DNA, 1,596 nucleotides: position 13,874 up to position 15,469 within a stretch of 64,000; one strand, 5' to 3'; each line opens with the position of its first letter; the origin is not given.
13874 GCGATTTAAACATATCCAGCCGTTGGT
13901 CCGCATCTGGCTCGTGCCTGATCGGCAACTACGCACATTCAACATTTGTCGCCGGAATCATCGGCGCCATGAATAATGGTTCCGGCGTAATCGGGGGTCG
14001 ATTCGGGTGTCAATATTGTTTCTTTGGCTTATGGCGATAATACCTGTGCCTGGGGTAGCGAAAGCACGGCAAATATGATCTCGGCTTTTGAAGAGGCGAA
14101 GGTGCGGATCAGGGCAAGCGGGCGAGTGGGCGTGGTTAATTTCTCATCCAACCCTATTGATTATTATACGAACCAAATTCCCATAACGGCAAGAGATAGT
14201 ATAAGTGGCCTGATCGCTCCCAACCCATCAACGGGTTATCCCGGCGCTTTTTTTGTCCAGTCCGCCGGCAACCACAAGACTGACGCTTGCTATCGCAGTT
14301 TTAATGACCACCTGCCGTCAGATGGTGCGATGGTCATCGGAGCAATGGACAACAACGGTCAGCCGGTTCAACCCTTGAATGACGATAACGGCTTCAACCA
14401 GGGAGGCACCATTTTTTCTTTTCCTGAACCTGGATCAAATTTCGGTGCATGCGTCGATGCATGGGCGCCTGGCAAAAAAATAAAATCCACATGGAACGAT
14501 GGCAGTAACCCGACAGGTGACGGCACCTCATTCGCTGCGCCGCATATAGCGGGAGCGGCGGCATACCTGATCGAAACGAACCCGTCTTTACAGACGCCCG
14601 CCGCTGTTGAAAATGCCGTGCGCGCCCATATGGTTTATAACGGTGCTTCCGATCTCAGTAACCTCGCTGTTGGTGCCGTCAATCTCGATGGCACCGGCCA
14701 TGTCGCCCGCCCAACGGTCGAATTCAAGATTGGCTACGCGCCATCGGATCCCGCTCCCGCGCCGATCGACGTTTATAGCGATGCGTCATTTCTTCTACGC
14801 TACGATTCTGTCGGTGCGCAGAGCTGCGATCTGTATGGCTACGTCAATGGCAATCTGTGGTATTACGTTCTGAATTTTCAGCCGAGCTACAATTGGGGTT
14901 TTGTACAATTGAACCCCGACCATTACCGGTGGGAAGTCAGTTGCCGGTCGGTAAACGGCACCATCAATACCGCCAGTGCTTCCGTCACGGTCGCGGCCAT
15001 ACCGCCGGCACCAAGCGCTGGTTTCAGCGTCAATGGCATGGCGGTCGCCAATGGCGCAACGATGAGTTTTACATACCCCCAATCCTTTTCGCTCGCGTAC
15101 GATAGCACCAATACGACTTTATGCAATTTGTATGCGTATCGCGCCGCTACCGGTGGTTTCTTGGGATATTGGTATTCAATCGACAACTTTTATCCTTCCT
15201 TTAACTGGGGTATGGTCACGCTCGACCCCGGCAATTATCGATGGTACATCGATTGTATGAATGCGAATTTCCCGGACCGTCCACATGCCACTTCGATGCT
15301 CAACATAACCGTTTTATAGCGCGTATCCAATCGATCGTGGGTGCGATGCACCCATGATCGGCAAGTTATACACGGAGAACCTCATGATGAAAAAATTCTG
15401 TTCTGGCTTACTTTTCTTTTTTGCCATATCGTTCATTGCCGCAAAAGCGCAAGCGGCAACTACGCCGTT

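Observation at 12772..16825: Transposase-free protease cassette bracketed by two inverted ~190-bp MITEs and a ~21-bp direct repeat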

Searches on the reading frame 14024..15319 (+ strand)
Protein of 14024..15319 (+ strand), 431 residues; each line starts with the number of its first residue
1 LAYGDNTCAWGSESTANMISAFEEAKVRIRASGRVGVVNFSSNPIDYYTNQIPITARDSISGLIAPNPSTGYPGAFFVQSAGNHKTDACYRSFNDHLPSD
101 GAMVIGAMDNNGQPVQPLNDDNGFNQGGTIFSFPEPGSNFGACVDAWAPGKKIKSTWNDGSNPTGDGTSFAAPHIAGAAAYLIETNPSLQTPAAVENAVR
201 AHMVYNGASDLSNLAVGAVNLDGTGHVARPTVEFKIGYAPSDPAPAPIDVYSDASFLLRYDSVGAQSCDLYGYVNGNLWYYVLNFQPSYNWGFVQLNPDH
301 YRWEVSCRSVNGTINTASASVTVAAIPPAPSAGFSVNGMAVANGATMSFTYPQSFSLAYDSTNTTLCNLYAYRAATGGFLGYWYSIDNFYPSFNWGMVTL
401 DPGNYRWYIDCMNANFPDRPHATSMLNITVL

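Call 8: search_protein_families(library=pfam, proteins=[window:14024-15319:+], max_evalue=0.01)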
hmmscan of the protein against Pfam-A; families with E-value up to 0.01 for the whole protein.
window:14024-15319:+ (431 aa): 1 family
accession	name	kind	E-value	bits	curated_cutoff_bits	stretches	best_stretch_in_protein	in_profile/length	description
PF00082.27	Peptidase_S8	-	1.4e-13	51.3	21.8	1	13-204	94-270/288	Subtilase family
